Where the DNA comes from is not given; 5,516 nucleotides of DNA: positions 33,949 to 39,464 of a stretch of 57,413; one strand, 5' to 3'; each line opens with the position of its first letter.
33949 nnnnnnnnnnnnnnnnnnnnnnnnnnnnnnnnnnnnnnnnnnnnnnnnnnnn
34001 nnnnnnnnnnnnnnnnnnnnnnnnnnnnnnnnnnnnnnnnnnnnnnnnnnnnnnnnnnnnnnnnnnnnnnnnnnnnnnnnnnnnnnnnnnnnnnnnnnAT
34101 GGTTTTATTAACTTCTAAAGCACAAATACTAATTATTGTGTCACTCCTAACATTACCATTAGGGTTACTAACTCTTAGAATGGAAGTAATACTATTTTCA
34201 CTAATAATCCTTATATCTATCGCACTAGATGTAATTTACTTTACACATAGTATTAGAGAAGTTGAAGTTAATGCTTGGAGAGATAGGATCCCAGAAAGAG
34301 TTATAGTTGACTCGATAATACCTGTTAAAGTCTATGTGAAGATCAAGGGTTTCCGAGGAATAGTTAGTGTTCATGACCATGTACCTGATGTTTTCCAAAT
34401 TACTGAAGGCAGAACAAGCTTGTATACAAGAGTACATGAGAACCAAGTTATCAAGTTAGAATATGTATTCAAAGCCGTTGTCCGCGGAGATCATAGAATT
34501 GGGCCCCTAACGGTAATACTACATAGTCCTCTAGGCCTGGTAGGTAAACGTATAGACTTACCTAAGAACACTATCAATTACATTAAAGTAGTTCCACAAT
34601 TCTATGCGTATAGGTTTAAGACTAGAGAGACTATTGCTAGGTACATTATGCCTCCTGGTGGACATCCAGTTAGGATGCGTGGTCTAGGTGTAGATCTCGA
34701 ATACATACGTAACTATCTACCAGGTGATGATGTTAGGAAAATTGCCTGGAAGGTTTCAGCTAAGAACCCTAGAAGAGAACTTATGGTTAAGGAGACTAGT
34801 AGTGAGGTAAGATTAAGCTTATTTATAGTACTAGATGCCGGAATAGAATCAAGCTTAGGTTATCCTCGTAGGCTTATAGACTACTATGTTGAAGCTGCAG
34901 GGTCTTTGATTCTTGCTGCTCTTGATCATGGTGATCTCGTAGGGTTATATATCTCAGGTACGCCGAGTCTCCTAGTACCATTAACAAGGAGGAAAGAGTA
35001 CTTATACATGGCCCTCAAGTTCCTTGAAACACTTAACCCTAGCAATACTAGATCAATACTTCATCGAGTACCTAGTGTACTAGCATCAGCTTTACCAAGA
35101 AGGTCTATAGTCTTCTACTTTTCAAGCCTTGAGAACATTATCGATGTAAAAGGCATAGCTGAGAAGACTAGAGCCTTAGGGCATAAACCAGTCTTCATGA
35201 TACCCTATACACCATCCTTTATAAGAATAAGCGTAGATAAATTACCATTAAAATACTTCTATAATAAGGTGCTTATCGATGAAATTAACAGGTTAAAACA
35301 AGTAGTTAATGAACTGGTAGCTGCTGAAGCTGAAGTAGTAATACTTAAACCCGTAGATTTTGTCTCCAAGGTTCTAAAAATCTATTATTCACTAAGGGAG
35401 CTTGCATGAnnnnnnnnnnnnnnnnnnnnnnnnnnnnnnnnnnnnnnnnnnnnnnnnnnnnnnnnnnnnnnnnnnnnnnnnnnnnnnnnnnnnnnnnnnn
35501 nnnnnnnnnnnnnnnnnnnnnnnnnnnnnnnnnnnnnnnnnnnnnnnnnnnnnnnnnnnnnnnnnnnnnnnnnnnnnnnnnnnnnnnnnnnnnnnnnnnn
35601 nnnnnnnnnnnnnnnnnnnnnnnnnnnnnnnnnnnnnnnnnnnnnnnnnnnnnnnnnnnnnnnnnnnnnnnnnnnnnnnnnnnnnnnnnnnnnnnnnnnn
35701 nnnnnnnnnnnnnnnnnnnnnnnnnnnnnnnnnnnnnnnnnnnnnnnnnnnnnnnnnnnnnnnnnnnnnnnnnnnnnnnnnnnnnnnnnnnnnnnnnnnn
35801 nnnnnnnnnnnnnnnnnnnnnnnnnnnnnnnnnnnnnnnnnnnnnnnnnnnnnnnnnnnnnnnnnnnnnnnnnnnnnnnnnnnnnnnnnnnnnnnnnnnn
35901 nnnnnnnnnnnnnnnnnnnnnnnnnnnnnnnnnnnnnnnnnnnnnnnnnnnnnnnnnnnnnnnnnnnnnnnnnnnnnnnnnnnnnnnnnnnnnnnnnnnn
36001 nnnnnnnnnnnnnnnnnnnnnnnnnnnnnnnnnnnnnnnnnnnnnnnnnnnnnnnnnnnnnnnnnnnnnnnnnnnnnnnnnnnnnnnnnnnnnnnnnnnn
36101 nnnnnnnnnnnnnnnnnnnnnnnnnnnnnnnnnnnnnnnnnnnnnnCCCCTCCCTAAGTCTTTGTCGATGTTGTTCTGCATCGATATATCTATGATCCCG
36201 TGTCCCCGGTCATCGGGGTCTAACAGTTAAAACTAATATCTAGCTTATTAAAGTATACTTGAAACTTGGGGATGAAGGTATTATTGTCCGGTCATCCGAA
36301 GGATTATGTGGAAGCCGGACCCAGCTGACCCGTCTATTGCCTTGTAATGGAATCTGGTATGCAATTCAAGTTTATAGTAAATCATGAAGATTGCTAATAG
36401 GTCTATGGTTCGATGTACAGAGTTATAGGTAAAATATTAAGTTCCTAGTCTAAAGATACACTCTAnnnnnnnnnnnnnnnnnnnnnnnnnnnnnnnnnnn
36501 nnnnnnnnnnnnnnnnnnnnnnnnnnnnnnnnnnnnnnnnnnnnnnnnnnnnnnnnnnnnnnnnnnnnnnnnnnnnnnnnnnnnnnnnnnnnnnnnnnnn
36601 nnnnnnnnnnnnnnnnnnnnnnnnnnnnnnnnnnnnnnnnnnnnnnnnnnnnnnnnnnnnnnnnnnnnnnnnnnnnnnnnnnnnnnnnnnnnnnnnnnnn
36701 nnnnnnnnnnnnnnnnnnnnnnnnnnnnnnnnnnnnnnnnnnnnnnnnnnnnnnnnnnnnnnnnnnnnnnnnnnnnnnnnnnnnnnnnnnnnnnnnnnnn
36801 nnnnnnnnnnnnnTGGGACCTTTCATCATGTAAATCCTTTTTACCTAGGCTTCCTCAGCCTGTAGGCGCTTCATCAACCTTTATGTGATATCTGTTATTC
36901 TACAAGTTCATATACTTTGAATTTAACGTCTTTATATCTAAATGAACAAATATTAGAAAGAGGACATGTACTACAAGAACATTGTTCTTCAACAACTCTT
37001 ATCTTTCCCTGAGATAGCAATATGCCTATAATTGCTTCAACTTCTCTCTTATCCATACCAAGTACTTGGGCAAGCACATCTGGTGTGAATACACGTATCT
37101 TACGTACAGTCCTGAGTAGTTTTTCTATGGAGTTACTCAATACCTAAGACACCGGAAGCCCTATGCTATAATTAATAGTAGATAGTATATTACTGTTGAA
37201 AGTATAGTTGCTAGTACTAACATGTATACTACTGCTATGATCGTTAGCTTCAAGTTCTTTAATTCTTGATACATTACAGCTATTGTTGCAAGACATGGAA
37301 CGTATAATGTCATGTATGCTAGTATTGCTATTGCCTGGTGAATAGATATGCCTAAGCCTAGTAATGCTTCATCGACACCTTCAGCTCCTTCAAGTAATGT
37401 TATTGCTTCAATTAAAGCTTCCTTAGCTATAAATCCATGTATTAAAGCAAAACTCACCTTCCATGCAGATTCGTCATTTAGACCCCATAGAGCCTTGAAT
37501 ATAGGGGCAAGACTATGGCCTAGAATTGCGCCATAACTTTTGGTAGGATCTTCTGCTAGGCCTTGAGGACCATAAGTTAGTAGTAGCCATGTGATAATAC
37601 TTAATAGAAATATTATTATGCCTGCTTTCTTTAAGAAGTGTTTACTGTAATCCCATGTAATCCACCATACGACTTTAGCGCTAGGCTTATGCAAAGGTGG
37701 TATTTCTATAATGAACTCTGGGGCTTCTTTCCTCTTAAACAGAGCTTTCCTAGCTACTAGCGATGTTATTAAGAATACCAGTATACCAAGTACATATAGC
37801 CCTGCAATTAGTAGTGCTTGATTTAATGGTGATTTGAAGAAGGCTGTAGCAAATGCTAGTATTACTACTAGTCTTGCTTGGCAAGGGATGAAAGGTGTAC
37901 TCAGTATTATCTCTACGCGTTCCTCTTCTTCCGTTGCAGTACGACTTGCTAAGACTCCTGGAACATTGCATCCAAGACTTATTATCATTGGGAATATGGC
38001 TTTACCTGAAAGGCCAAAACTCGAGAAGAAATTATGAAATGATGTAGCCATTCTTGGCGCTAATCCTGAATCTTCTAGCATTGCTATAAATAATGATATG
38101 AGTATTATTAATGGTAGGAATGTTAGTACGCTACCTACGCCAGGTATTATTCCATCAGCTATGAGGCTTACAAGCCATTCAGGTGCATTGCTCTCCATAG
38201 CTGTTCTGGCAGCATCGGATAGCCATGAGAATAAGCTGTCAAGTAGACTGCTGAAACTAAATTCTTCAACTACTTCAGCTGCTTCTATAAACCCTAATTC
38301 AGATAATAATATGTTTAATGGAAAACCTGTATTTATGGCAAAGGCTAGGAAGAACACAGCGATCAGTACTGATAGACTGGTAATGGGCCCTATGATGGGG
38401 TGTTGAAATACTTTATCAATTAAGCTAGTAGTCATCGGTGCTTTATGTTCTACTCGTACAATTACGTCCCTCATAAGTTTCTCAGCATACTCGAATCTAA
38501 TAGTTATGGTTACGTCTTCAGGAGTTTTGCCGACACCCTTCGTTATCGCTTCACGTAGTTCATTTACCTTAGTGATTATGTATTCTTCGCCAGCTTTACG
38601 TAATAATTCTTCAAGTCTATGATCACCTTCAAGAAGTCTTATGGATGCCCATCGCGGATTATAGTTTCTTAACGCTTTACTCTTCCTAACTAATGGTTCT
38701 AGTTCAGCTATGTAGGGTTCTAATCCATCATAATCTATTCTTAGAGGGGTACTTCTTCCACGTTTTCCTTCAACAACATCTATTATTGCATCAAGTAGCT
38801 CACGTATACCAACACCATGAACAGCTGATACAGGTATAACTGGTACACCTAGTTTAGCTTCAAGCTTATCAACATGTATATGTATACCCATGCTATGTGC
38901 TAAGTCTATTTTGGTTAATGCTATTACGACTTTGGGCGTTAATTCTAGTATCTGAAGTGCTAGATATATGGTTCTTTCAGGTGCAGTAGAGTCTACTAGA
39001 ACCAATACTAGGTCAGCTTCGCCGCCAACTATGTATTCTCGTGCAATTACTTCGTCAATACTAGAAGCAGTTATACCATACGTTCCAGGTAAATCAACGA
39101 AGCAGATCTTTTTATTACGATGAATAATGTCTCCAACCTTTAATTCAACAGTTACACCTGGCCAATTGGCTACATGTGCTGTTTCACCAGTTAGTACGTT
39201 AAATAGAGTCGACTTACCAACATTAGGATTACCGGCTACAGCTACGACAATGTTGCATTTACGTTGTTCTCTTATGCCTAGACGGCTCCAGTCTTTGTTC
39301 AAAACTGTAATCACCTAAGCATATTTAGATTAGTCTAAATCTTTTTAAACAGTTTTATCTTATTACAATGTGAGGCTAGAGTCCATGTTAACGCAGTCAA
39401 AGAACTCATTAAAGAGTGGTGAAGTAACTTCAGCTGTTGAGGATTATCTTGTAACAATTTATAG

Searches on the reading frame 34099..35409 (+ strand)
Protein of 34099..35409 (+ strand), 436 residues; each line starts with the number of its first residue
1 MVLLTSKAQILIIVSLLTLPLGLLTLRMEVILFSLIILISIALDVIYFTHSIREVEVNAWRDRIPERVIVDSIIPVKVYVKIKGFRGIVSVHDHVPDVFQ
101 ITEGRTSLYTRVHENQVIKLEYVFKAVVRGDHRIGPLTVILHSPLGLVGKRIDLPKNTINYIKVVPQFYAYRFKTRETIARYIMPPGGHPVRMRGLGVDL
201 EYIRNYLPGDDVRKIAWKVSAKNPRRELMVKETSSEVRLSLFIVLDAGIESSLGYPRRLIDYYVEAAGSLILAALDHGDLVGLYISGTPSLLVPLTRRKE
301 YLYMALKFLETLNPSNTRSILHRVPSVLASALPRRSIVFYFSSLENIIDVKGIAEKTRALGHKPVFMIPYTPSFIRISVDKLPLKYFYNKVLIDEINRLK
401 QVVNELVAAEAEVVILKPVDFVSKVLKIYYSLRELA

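Call 72: search_protein_families(library=pfam, proteins=[window:34099-35409:+], max_evalue=0.001)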
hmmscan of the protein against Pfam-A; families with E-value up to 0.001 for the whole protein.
window:34099-35409:+ (436 aa): 1 family
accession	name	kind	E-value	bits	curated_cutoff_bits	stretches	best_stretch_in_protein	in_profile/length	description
PF01882.25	DUF58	-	1.9e-16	60.3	23.4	1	203-344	2-143/216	Protein of unknown function DUF58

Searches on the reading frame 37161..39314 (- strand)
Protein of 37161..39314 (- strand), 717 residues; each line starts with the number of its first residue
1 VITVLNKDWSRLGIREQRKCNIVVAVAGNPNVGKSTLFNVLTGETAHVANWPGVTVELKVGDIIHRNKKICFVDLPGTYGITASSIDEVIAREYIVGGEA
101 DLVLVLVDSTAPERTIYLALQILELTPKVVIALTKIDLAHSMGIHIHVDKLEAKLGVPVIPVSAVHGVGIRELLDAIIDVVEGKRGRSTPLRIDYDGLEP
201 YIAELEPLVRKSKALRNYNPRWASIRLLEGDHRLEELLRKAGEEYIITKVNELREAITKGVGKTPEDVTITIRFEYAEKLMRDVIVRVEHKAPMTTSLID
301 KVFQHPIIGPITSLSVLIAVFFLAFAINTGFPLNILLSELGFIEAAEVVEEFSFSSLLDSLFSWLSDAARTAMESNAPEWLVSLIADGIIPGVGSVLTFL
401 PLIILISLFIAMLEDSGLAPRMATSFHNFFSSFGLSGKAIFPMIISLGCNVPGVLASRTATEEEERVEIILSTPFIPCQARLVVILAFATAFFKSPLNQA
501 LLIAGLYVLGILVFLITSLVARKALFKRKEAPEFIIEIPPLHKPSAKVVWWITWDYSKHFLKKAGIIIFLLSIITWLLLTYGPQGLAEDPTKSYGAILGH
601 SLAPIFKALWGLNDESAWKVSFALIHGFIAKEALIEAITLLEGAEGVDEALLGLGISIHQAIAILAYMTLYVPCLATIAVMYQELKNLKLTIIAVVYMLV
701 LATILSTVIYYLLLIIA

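Call 32: search_protein_families(library=pfam, proteins=[window:37161-39314:-], max_evalue=0.001)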
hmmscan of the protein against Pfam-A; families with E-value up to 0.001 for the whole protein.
window:37161-39314:- (717 aa): 7 families
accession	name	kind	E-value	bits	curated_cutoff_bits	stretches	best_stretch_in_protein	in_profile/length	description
PF02421.24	FeoB_N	-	7.3e-55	185.2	27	1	23-177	2-156/156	Ferrous iron transport protein B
PF07670.19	Gate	-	2.4e-22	79.8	29.6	2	396-489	1-101/104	Nucleoside recognition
PF01926.29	MMR_HSR1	-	6e-22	78.3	21.9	1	24-134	2-112/113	50S ribosome-binding GTPase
PF17910.6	FeoB_Cyto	-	5.3e-16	59.3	23.4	1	197-285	4-89/90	FeoB cytosolic helical domain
PF07664.17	FeoB_C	-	4.5e-15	55.5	26.6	1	504-555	2-53/54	Ferrous iron transport protein B C terminus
PF00009.33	GTP_EFTU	-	2e-09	37.7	26.5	1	52-181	53-186/188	Elongation factor Tu GTP binding domain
PF03193.22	RsgA_GTPase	-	7.6e-06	26.3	30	0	126-177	53-104/174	RsgA GTPase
